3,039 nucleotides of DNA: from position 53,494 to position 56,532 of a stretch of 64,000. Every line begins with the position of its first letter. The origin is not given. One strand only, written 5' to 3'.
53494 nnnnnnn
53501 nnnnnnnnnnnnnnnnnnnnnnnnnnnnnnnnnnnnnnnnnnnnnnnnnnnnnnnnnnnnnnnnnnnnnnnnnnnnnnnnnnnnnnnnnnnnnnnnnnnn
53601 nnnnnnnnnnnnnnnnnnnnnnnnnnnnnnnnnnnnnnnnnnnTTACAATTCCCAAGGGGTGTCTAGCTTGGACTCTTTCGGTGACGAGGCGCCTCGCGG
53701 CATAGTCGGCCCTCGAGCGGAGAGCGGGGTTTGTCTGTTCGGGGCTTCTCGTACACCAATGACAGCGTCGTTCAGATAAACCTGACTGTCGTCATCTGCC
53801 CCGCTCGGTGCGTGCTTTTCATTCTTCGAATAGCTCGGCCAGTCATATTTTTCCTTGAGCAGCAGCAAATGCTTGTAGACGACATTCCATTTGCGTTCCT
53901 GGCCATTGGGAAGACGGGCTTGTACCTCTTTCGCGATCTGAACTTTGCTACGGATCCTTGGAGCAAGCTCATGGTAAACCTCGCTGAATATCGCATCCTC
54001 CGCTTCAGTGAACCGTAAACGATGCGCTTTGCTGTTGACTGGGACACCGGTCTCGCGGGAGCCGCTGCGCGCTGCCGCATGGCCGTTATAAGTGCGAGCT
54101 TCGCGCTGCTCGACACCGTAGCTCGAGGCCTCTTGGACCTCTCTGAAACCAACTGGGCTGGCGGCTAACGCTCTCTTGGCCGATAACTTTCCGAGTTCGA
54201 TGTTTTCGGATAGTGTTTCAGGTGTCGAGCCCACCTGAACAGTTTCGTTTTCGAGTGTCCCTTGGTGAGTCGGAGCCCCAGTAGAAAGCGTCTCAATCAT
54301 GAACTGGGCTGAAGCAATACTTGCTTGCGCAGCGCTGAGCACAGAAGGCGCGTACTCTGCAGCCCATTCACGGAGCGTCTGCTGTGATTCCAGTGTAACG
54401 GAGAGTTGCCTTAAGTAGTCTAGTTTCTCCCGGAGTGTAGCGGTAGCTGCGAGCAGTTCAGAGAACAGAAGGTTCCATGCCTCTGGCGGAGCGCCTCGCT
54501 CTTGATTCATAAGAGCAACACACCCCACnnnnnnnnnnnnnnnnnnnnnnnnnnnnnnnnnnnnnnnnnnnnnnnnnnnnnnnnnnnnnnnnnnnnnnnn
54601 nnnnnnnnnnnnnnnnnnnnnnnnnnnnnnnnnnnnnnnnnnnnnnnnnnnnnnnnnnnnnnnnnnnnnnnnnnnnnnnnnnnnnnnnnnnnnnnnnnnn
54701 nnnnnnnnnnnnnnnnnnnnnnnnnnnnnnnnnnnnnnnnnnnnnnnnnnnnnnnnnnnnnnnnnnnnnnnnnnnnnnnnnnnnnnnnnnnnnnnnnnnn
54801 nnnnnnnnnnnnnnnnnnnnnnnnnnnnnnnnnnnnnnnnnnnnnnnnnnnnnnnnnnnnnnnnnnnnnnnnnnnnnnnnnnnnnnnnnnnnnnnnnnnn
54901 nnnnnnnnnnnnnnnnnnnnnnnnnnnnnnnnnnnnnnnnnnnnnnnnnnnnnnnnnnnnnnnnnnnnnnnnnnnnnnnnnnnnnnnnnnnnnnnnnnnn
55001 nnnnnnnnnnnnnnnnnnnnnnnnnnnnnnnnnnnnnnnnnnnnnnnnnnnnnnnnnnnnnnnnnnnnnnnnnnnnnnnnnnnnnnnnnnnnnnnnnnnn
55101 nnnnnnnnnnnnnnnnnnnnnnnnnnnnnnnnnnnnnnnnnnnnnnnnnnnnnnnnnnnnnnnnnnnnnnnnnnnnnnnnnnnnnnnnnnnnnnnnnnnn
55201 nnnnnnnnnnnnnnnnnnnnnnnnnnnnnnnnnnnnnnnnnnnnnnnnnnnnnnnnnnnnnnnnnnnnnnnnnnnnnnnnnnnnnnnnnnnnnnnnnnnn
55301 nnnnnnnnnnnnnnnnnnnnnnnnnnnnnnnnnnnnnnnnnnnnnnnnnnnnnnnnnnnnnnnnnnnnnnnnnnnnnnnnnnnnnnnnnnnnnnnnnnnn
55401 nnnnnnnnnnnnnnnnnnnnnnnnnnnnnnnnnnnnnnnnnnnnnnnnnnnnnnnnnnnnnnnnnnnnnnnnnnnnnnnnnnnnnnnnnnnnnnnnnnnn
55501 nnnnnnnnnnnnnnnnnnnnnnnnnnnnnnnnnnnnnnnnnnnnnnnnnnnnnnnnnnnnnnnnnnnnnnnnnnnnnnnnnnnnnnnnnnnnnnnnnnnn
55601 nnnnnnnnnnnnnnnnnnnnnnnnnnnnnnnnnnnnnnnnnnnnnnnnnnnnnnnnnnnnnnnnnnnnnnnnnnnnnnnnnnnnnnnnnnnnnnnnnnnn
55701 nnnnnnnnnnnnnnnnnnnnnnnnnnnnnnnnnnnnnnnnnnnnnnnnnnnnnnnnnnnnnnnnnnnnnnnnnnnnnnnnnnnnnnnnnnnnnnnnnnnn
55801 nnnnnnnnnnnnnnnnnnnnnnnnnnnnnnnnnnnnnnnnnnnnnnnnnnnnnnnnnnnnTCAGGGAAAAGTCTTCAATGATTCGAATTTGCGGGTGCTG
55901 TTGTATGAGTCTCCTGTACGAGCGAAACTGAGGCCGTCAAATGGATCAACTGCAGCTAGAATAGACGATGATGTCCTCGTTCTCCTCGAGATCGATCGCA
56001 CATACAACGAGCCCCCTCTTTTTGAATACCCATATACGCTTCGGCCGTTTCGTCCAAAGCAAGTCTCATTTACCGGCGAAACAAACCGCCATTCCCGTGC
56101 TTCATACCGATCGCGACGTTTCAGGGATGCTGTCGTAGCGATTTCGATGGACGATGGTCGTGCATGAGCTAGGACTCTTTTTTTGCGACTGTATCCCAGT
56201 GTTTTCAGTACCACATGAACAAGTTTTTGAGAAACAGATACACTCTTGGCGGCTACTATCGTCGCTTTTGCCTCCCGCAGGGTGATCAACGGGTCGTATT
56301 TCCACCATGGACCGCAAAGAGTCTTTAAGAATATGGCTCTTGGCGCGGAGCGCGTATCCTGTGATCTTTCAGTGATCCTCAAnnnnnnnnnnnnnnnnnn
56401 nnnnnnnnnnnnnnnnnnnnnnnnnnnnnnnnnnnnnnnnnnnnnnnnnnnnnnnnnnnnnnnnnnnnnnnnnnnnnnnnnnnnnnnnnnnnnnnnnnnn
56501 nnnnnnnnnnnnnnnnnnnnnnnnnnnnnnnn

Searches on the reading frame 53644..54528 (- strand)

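Call 10: search_protein_families(library=pfam, proteins=[window:53644-54528:-], max_evalue=0.001)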
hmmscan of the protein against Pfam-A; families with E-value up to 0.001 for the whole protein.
window:53644-54528:- (294 aa): 0 families

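Call 33: search_protein_families(library=pfam, proteins=[window:53644-54528:-], max_evalue=1)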
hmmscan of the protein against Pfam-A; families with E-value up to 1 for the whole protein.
window:53644-54528:- (294 aa): 2 families
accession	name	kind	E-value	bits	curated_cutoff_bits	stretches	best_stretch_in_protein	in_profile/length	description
PF04723.20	GRDA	-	0.099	12.9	22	1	45-99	48-102/147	Glycine reductase complex selenoprotein A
PF14624.11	Vwaint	-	0.11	13.2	23.5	1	34-71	9-44/70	VWA / Hh protein intein-like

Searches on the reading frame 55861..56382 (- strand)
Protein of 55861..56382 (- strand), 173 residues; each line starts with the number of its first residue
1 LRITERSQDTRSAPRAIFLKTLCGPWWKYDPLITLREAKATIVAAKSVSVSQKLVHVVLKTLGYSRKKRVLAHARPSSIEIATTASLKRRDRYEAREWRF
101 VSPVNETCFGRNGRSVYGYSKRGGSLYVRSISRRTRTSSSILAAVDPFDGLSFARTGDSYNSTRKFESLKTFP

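Call 33: search_protein_families(library=pfam, proteins=[window:55861-56382:-], max_evalue=1)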
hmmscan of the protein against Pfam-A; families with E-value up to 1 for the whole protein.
window:55861-56382:- (173 aa): 0 families

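Call 58: search_solved_structures(query=window:55861-56382:-, max_evalue=10)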
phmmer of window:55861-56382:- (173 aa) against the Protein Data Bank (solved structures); distinct sequences matched with E-value up to 10: 2.
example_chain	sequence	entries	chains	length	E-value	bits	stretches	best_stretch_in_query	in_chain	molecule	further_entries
6bqi_A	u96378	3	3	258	0.52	13.7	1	68-152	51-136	Protein IMPACT homolog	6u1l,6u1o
6eg0_A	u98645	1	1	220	0.56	13.6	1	108-159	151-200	Defective proboscis extension response 4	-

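Call 66: find_homologous_proteins(query=window:55861-56382:-, max_evalue=0.001)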
Query window:55861-56382:- (173 aa): 4 proteins with E <= 0.001 among 134 candidates.
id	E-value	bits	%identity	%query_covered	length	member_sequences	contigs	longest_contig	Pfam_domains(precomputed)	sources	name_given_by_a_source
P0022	2.1e-35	140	59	83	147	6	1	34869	-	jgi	-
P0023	1.2e-34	138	62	72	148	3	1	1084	-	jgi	-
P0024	5.7e-29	119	61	68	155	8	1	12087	-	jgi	jgi:hypothetical protein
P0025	9.1e-27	112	47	94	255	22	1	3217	-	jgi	-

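Call 68: search_protein_families(library=pfam, proteins=[P0025, P0022, P0024], max_evalue=10)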
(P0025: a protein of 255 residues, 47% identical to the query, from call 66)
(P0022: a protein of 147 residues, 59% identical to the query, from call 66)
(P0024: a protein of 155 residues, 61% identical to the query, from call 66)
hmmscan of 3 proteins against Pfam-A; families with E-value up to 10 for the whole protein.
P0025 (255 aa): 1 family
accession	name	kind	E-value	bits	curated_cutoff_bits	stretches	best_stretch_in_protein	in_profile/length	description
PF13358.12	DDE_3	-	0.0068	16.7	28.6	1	151-227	58-139/146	DDE superfamily endonuclease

P0022 (147 aa): 0 families

P0024 (155 aa): 0 families
